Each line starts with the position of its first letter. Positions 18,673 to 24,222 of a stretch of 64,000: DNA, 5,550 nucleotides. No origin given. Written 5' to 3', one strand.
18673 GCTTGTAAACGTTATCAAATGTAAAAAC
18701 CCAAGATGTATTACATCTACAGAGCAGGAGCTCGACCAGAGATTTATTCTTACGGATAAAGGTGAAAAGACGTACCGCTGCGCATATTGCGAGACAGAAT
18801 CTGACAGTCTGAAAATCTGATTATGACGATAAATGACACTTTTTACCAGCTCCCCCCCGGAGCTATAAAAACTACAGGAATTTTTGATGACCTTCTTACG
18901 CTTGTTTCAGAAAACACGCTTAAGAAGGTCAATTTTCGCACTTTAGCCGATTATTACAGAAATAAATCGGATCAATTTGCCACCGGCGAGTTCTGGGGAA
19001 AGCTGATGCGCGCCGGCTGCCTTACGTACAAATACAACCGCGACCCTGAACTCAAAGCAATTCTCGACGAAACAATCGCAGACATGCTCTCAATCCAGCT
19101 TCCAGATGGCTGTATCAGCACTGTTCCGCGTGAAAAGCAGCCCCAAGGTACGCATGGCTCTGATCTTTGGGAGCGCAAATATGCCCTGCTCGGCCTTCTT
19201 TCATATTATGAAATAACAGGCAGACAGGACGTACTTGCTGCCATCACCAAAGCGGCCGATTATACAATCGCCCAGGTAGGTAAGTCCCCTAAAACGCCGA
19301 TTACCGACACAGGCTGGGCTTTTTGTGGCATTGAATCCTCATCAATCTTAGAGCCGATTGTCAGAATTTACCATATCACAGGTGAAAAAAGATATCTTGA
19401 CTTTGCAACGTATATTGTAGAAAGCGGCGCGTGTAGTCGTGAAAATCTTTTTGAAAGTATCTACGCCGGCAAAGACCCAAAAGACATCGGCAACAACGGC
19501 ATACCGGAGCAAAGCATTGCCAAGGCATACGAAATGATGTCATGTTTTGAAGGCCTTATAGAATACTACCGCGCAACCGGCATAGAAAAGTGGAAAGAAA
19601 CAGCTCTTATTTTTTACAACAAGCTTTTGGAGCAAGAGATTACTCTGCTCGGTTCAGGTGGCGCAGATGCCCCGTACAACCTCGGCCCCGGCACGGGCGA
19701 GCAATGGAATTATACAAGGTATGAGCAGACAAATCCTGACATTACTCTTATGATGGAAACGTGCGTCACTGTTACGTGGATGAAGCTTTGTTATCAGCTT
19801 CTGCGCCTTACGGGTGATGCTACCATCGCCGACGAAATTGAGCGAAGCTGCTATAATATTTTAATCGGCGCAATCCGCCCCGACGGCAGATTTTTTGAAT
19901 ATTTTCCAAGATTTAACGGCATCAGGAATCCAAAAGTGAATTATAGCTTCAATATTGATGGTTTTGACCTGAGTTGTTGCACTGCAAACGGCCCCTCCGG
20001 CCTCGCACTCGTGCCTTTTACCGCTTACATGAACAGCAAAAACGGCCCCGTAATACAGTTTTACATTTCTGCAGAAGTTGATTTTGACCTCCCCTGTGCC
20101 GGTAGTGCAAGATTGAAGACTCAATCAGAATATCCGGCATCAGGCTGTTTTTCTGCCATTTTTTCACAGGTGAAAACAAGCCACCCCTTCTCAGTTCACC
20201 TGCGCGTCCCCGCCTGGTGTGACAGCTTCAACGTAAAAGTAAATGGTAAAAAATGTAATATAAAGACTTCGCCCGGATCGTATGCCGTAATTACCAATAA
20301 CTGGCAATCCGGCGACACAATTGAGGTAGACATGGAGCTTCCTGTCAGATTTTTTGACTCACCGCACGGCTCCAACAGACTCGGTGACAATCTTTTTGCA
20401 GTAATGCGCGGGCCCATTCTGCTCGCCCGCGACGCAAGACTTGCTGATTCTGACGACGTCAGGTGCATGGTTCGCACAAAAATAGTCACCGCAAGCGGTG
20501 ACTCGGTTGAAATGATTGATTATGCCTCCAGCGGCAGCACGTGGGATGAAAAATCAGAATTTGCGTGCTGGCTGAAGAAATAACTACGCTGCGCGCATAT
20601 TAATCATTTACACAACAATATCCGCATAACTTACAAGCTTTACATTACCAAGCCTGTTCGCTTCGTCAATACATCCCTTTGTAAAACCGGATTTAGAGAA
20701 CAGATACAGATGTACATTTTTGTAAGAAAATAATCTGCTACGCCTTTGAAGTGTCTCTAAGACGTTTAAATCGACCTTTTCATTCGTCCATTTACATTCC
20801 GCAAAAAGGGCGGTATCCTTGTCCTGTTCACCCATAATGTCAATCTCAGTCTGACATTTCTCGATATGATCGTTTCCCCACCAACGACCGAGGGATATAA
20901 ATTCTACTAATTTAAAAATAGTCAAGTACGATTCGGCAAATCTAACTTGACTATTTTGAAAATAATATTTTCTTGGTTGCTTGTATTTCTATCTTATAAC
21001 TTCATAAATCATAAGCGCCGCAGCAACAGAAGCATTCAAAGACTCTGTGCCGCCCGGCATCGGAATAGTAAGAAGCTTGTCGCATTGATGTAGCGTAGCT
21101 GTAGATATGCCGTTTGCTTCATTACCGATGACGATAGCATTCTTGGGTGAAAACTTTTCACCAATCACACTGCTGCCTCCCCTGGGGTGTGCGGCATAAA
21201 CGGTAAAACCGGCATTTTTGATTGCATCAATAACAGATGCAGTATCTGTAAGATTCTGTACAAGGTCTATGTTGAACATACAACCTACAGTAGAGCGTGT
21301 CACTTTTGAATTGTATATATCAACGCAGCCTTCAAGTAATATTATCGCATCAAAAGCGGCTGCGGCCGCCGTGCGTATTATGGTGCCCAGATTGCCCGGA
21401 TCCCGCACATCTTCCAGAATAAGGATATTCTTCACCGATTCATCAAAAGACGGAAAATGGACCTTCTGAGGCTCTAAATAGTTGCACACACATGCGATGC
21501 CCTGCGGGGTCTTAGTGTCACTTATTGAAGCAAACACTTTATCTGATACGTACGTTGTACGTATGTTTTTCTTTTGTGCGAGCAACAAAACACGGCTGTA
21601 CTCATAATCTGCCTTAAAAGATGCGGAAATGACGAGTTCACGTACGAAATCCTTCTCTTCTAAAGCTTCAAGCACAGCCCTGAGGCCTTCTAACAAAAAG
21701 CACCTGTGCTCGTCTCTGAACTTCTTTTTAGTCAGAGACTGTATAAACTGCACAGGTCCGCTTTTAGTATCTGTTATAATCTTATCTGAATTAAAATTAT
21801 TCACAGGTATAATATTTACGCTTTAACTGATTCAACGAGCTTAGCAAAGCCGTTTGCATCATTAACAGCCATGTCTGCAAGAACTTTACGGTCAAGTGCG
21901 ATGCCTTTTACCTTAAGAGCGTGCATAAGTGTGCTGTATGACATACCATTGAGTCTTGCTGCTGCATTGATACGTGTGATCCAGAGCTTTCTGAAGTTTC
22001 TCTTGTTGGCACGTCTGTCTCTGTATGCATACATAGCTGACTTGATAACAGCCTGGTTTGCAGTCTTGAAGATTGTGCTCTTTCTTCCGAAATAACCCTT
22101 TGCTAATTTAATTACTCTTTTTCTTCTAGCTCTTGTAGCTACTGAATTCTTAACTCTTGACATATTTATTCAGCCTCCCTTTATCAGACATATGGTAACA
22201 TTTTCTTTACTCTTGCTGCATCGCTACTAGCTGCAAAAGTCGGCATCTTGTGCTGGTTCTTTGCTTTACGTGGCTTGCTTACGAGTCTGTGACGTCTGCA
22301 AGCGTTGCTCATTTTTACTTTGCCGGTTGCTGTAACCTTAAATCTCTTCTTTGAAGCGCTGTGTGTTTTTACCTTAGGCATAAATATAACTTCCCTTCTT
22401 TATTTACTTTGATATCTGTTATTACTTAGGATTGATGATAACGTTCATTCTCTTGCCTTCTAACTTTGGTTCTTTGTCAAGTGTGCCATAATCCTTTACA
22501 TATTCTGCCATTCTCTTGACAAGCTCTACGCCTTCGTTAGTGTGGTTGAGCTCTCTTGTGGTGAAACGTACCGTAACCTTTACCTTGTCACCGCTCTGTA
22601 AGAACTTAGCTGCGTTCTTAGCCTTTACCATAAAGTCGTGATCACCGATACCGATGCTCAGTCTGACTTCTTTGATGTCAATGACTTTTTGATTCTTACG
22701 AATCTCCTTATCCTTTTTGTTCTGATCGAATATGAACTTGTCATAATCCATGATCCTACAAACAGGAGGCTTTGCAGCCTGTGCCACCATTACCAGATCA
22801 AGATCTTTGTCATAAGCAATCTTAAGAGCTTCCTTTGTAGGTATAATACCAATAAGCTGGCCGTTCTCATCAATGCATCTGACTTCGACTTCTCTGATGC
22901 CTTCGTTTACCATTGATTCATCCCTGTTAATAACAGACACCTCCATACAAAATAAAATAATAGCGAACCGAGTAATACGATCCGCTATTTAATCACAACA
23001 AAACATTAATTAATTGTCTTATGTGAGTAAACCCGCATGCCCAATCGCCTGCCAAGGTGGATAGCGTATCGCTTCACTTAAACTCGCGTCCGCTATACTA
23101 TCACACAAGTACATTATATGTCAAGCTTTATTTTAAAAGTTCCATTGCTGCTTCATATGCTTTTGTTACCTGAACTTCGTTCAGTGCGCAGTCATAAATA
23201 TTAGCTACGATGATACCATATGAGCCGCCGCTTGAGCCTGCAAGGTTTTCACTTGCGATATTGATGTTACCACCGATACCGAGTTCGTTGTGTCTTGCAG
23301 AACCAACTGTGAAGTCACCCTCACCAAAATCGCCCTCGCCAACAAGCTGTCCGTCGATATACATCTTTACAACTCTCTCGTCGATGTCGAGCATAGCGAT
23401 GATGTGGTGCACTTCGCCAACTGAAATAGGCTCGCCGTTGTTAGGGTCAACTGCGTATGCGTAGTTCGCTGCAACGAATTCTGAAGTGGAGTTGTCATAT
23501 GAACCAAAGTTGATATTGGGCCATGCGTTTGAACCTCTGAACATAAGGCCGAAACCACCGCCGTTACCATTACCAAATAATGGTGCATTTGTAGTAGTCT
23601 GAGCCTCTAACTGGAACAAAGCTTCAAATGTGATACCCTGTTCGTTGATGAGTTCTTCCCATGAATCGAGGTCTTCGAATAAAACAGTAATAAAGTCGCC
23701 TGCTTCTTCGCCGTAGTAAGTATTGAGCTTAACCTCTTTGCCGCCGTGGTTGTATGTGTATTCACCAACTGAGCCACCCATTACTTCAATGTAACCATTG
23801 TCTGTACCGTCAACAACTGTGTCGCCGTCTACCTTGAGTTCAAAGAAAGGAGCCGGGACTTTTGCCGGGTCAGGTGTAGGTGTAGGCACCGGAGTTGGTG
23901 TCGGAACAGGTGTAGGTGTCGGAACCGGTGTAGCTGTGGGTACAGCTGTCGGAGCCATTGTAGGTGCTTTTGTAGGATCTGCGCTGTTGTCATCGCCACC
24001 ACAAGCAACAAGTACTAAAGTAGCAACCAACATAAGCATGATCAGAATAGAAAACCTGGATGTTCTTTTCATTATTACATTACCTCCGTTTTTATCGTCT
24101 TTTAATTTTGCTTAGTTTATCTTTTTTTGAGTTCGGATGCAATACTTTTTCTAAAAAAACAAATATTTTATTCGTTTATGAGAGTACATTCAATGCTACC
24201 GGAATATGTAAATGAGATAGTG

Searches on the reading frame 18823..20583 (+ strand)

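Call 28: search_protein_families(library=pfam, proteins=[window:18823-20583:+], max_evalue=0.001)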
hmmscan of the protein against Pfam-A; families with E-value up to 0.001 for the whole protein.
window:18823-20583:+ (586 aa): 2 families
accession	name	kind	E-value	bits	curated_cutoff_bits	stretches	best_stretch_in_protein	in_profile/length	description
PF07944.18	Beta-AFase-like_GH127_cat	-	2.2e-41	142.6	24.9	1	46-390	46-367/376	Beta-L-arabinofuranosidase, GH127 catalytic domain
PF20736.2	Glyco_hydro127M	-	1.3e-16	60.9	24.2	1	411-505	4-94/95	Beta-L-arabinofuranosidase, GH127 middle domain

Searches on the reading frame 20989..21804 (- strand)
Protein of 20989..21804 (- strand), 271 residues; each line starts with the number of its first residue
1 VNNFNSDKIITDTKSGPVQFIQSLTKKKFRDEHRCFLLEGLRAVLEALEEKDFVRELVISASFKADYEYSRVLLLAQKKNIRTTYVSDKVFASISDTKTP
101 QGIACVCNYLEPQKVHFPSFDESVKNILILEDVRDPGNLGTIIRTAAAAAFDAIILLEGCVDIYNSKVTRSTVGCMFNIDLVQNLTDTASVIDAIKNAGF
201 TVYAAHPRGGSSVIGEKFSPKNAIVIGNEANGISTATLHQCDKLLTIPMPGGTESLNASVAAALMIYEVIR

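Call 56: search_protein_families(library=pfam, proteins=[window:20989-21804:-], max_evalue=0.001)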
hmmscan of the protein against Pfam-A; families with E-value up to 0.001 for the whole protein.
window:20989-21804:- (271 aa): 3 families
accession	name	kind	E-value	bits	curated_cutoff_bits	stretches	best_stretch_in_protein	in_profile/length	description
PF00588.24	SpoU_methylase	-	8.5e-38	130.1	29.7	1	127-267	3-142/142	SpoU rRNA Methylase family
PF22435.1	MRM3-like_sub_bind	-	2.5e-17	63.5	27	1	18-104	4-83/84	MRM3-like substrate binding domain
PF08032.17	SpoU_sub_bind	-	2.8e-13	50.4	22.8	1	37-112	1-75/76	RNA 2'-O ribose methyltransferase substrate binding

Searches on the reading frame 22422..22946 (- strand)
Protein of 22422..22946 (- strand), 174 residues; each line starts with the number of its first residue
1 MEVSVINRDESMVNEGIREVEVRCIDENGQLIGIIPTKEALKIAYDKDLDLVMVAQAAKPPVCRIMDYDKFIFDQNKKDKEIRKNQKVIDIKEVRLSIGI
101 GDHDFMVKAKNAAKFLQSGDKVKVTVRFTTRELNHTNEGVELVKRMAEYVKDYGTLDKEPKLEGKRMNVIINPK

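Call 56: search_protein_families(library=pfam, proteins=[window:22422-22946:-], max_evalue=0.001)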
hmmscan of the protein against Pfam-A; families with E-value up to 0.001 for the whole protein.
window:22422-22946:- (174 aa): 2 families
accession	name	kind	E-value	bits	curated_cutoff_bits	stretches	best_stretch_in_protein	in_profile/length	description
PF00707.27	IF3_C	-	2.5e-31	107.9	34.8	1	89-174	1-86/86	Translation initiation factor IF-3, C-terminal domain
PF05198.21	IF3_N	-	5e-29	100.7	26.9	1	13-81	1-69/70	Translation initiation factor IF-3, N-terminal domain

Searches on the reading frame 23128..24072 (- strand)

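Call 28: search_protein_families(library=pfam, proteins=[window:23128-24072:-], max_evalue=0.001)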
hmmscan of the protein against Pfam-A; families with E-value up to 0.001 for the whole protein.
window:23128-24072:- (314 aa): 1 family
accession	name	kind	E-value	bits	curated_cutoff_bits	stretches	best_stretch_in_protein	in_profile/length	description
PF13385.13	Laminin_G_3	-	1.4e-09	38.7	27.6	1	141-269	13-124/151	Concanavalin A-like lectin/glucanases superfamily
